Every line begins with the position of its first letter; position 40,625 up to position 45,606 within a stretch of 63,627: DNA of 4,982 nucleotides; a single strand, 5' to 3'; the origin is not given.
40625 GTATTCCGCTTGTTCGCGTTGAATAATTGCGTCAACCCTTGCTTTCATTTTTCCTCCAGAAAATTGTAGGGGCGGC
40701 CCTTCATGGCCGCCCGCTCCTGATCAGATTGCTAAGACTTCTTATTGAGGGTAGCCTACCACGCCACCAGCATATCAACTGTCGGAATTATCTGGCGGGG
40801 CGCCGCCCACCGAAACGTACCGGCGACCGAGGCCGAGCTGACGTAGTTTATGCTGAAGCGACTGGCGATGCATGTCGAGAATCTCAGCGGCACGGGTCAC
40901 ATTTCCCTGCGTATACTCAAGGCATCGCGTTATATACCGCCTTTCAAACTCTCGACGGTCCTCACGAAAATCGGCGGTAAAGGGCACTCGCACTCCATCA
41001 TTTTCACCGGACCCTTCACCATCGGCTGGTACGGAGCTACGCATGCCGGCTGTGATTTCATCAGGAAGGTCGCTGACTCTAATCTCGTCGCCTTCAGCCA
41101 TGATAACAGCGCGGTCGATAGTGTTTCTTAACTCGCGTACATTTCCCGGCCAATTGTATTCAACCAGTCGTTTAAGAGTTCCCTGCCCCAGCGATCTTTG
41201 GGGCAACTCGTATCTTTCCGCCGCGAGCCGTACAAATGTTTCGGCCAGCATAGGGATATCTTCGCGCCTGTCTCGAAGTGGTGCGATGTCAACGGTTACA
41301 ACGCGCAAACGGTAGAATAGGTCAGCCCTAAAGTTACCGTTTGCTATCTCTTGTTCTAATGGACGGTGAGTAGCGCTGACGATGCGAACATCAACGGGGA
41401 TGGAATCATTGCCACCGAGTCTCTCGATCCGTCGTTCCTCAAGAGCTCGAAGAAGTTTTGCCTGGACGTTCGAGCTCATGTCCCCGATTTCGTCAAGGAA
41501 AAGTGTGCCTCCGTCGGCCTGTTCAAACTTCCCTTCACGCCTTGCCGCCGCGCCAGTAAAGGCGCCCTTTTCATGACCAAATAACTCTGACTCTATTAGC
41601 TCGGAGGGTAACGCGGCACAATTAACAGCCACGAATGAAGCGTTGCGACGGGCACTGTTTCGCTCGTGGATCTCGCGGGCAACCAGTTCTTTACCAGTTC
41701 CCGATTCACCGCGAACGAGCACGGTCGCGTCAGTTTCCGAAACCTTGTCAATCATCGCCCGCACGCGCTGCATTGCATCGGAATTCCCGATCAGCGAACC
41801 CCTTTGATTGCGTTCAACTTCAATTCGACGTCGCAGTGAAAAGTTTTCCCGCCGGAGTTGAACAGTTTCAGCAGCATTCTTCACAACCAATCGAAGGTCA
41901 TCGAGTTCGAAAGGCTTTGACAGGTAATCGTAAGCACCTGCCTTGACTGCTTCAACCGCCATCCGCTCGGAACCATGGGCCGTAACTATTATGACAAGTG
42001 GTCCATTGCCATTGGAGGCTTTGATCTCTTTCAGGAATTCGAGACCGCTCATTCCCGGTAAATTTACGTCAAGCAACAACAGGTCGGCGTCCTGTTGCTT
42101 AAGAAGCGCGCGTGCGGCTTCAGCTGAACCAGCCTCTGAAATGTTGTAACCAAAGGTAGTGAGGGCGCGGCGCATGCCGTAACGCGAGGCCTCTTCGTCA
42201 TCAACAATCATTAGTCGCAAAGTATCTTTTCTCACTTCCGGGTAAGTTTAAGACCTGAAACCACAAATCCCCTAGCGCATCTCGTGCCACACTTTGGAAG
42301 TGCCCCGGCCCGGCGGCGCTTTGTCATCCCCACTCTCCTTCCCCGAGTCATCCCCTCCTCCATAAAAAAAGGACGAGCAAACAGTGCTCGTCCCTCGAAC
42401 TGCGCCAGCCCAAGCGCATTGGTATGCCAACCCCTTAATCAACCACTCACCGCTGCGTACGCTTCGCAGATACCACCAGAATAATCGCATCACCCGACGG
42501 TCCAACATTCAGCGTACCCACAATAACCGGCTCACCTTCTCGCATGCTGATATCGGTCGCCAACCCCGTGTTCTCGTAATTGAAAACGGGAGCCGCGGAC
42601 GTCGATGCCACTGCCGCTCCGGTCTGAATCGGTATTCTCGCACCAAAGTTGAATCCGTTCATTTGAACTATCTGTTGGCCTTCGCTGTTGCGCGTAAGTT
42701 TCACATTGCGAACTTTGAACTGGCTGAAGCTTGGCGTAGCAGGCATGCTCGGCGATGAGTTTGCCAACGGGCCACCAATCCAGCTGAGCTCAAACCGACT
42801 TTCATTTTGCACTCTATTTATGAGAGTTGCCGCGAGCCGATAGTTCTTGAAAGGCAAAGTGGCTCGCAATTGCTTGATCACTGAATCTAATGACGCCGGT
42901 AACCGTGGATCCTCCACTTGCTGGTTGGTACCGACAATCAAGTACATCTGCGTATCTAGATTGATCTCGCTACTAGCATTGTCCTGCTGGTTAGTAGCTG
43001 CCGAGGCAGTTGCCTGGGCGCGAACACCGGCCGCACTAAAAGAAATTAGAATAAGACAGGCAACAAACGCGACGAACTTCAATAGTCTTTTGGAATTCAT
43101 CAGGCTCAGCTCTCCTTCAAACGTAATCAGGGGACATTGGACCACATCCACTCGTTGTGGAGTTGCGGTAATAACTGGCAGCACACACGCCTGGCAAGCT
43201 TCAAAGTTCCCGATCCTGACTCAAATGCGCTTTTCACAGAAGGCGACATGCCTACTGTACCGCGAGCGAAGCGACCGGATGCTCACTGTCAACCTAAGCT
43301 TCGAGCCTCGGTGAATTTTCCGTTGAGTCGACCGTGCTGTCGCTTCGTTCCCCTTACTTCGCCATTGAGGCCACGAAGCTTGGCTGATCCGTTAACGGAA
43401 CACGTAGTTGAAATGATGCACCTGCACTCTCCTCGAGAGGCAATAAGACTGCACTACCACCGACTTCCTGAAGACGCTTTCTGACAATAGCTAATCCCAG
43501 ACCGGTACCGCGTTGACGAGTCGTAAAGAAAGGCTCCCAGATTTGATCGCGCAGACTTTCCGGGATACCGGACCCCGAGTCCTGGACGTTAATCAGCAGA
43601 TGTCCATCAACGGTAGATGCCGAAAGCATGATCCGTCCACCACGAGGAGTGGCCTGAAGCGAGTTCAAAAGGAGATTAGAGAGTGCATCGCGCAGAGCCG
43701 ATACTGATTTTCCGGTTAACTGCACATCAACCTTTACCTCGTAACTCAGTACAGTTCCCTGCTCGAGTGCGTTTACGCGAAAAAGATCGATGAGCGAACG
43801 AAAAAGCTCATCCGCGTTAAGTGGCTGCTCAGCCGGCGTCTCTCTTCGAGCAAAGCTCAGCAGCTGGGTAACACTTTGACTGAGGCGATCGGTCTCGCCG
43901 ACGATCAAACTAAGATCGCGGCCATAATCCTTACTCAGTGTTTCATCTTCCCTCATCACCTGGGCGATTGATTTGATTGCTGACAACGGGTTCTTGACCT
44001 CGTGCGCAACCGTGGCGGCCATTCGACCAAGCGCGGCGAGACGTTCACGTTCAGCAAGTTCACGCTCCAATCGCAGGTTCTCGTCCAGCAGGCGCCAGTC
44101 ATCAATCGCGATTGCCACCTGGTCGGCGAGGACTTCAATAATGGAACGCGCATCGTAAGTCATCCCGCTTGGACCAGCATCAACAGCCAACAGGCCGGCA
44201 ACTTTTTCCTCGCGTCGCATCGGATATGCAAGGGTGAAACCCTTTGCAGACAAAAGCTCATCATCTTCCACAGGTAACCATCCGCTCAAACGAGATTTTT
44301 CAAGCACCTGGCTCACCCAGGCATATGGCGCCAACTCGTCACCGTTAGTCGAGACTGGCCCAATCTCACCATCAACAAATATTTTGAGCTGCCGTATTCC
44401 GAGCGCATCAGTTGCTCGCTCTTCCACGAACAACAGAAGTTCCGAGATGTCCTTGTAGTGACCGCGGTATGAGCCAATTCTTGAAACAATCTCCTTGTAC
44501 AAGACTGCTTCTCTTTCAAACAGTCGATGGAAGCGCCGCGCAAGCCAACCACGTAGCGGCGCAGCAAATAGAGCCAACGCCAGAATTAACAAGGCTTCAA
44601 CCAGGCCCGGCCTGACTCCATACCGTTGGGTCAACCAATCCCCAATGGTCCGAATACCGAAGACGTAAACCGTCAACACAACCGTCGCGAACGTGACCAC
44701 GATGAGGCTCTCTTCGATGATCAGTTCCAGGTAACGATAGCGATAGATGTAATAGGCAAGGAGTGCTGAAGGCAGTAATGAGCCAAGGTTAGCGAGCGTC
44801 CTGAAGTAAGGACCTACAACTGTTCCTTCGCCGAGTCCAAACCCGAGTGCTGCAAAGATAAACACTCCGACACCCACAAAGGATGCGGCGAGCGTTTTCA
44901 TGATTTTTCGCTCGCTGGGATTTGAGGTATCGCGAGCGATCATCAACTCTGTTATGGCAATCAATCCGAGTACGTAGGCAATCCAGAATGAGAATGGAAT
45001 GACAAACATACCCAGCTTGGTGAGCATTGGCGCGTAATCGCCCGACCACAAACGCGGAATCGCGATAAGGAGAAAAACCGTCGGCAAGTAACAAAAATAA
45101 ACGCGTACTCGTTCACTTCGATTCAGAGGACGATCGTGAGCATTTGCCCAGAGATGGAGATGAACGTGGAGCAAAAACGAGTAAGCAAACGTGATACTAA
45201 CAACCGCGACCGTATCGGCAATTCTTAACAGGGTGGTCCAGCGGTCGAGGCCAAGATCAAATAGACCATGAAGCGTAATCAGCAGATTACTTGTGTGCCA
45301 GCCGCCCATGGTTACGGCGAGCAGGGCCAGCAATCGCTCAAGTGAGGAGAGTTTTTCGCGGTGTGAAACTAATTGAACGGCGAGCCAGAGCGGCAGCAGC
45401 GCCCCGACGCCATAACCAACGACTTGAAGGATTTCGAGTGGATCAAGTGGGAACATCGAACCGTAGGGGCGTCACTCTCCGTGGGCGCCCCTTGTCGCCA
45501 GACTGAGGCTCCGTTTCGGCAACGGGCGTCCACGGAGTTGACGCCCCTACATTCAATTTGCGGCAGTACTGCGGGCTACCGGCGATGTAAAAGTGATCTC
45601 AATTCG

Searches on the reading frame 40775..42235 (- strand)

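Call 50: search_protein_families(library=pfam, proteins=[window:40775-42235:-], max_evalue=0.0001)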
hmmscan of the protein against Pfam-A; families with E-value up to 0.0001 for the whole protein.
window:40775-42235:- (486 aa): 8 families
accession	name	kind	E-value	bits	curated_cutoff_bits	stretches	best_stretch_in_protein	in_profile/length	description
PF00158.32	Sigma54_activat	-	8e-73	244.1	20.2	1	148-315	1-167/168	Sigma-54 interaction domain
PF00072.30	Response_reg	-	4.9e-31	107.6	30.2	1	9-118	2-110/111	Response regulator receiver domain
PF25601.1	AAA_lid_14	-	3.2e-25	88.2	27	1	321-401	1-81/87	AAA+ ATPase lid domain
PF14532.12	Sigma54_activ_2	-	4.3e-22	79.3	25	1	149-320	1-138/138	Sigma-54 interaction domain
PF02954.25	HTH_8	-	1.3e-13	50.8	22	1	427-466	2-41/42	Bacterial regulatory protein, Fis family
PF07728.20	AAA_5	-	1.9e-10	41.3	22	1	172-291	2-123/139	AAA domain (dynein-related subfamily)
PF07726.17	AAA_3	-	2.6e-05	24.5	27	1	172-296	2-116/131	ATPase family associated with various cellular activities (AAA)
PF13191.12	AAA_16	-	3.6e-05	24.8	32.6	1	149-225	3-85/167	AAA ATPase domain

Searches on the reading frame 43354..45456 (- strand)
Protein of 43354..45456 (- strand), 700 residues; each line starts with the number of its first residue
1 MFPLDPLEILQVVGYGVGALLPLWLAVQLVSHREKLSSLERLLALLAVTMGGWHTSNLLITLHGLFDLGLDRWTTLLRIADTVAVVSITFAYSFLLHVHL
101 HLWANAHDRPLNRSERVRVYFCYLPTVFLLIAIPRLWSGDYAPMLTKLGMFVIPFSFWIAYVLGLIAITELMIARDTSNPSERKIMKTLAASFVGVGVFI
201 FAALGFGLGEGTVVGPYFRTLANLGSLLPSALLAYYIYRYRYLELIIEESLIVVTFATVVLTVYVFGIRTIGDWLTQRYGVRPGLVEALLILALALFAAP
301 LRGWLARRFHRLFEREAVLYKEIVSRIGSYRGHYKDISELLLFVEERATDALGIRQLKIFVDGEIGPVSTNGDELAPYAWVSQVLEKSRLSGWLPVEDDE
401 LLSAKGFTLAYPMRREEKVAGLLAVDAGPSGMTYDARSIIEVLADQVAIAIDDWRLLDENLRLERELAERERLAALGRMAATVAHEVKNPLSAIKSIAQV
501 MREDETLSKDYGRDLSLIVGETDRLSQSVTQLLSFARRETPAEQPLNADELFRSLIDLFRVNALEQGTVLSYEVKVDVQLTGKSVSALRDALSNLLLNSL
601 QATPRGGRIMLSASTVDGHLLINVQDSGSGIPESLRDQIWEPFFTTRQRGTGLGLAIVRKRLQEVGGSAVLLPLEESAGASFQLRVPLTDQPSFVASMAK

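Call 50: search_protein_families(library=pfam, proteins=[window:43354-45456:-], max_evalue=0.0001)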
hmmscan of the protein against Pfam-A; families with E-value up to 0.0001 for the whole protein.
window:43354-45456:- (700 aa): 2 families
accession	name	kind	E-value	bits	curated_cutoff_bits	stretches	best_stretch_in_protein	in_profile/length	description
PF02518.31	HATPase_c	-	1.2e-20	74.4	26.4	1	586-689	4-110/111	Histidine kinase-, DNA gyrase B-, and HSP90-like ATPase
PF00512.31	HisKA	-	3.3e-13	49.9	26.9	1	476-540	2-65/66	His Kinase A (phospho-acceptor) domain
